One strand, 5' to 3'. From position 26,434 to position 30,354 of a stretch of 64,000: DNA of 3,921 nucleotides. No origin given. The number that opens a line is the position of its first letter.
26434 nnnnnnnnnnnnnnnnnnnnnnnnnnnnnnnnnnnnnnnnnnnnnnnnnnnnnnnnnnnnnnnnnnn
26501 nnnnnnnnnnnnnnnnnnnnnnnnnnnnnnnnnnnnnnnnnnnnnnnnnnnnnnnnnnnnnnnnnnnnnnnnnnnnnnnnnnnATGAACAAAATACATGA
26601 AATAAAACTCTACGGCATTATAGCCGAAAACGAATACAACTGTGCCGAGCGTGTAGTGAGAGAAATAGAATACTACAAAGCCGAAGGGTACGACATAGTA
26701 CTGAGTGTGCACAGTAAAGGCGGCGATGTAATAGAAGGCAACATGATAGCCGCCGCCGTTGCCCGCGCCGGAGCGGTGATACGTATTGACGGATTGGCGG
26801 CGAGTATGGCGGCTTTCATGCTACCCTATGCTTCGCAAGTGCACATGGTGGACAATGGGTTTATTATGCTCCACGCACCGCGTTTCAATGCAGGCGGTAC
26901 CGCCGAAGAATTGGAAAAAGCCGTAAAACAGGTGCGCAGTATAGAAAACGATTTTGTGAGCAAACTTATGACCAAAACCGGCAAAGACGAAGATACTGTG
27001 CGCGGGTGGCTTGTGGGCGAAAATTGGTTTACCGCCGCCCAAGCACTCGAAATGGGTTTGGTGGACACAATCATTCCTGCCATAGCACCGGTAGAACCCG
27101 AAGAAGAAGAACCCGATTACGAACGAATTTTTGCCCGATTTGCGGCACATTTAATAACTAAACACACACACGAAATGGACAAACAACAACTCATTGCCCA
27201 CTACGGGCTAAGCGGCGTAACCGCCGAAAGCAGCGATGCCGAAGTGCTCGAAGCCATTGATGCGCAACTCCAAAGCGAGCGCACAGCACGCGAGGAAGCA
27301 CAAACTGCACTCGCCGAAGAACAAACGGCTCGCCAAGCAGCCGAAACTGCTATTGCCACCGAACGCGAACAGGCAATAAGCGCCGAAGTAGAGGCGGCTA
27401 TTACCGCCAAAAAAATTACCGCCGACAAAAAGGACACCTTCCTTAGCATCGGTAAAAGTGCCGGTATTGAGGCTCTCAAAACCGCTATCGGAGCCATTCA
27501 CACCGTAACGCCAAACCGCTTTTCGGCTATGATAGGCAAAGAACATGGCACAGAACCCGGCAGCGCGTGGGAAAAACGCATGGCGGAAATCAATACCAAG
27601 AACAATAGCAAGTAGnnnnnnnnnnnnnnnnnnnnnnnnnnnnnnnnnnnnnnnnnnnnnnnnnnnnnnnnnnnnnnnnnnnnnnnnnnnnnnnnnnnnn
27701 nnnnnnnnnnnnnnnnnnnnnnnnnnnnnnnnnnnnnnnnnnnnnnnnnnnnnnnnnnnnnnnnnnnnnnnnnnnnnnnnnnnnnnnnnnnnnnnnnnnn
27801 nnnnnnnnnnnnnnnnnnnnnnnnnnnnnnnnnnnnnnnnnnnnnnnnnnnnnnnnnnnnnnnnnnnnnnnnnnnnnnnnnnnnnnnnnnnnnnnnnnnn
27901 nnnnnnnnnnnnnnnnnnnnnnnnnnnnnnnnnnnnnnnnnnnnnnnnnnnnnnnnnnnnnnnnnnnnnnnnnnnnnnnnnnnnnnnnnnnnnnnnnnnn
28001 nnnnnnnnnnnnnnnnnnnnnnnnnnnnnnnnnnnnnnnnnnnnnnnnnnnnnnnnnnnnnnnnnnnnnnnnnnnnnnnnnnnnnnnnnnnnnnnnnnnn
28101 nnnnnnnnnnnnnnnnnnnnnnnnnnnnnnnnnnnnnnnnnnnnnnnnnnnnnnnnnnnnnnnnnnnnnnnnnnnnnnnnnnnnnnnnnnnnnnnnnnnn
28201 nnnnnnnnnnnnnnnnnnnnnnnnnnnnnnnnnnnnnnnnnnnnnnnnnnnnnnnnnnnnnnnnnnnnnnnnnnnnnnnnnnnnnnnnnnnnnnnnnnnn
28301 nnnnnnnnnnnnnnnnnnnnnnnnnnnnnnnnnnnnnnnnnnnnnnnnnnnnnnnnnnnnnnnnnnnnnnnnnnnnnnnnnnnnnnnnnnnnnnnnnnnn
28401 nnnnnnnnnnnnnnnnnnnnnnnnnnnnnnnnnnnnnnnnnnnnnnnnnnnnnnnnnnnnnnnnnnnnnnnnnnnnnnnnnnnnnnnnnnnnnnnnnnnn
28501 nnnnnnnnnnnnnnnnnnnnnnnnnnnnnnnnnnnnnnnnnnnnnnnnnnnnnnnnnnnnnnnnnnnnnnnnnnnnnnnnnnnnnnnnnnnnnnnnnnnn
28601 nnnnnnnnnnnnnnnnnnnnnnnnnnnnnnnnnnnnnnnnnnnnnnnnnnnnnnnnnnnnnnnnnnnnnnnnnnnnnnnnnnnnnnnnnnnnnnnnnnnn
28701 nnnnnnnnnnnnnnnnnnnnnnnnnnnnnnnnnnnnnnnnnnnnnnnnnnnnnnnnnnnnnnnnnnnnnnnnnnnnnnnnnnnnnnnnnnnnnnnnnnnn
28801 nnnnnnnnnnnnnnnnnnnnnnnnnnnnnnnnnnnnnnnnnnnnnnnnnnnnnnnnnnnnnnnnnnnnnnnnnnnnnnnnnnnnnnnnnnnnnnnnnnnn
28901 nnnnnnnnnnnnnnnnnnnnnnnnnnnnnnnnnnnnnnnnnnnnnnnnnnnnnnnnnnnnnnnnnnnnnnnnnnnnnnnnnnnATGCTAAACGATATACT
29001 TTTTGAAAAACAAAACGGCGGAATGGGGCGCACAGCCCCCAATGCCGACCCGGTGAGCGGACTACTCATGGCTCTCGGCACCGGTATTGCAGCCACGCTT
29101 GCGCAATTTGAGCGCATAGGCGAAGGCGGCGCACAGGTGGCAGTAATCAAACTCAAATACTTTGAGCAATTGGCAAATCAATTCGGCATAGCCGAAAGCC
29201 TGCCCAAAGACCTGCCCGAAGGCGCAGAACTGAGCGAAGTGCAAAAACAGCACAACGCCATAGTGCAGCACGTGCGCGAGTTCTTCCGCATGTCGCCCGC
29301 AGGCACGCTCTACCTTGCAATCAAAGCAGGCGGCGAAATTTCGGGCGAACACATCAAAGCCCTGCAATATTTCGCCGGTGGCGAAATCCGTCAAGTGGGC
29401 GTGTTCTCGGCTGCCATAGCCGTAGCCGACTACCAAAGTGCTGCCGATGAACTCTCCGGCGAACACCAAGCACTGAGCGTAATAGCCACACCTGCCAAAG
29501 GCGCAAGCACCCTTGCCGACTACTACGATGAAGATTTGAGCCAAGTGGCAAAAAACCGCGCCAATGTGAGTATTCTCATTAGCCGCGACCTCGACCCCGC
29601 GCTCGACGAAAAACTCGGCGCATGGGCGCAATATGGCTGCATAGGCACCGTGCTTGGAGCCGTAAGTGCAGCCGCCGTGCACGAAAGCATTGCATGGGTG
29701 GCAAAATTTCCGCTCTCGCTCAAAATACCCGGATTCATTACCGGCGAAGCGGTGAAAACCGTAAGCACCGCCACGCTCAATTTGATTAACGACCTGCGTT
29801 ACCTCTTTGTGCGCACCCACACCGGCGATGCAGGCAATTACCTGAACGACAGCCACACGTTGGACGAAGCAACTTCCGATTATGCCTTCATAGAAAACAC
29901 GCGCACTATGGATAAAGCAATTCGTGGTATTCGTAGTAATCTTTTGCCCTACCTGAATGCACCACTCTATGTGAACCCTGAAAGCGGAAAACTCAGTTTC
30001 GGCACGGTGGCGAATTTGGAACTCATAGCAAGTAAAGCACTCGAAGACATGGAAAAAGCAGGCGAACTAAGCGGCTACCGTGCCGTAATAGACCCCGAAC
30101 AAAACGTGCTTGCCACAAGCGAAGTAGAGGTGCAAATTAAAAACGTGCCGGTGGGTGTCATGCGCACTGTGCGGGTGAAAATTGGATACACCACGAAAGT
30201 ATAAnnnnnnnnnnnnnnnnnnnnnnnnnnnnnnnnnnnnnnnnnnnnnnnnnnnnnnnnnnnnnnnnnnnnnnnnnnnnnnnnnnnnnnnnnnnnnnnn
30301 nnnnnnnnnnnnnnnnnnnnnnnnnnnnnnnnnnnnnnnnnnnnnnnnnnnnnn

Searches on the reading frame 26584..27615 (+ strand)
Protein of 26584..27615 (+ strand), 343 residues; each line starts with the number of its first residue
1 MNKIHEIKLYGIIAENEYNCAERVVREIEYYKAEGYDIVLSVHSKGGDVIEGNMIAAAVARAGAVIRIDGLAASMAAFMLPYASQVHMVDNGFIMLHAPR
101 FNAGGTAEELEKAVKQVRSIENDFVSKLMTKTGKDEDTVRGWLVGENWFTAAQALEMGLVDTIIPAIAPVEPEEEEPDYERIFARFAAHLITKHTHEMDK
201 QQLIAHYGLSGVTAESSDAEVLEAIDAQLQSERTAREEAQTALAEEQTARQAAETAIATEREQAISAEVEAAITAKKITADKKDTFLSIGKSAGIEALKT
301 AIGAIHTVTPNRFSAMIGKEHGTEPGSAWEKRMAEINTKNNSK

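Call 64: search_protein_families(library=pfam, proteins=[window:26584-27615:+], max_evalue=0.001)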
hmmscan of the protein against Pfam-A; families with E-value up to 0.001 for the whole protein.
window:26584-27615:+ (343 aa): 1 family
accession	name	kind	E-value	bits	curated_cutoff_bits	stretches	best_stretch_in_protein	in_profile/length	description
PF00574.28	CLP_protease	-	3.1e-21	76.5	20.2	1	14-164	23-179/182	Clp protease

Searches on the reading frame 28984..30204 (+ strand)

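Call 64: search_protein_families(library=pfam, proteins=[window:28984-30204:+], max_evalue=0.001)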
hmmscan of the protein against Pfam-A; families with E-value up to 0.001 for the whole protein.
window:28984-30204:+ (406 aa): 1 family
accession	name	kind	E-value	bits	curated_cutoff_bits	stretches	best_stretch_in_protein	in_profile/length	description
PF10758.14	DUF2586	-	5.6e-45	154.5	26.4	1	2-404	1-383/386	Protein of unknown function (DUF2586)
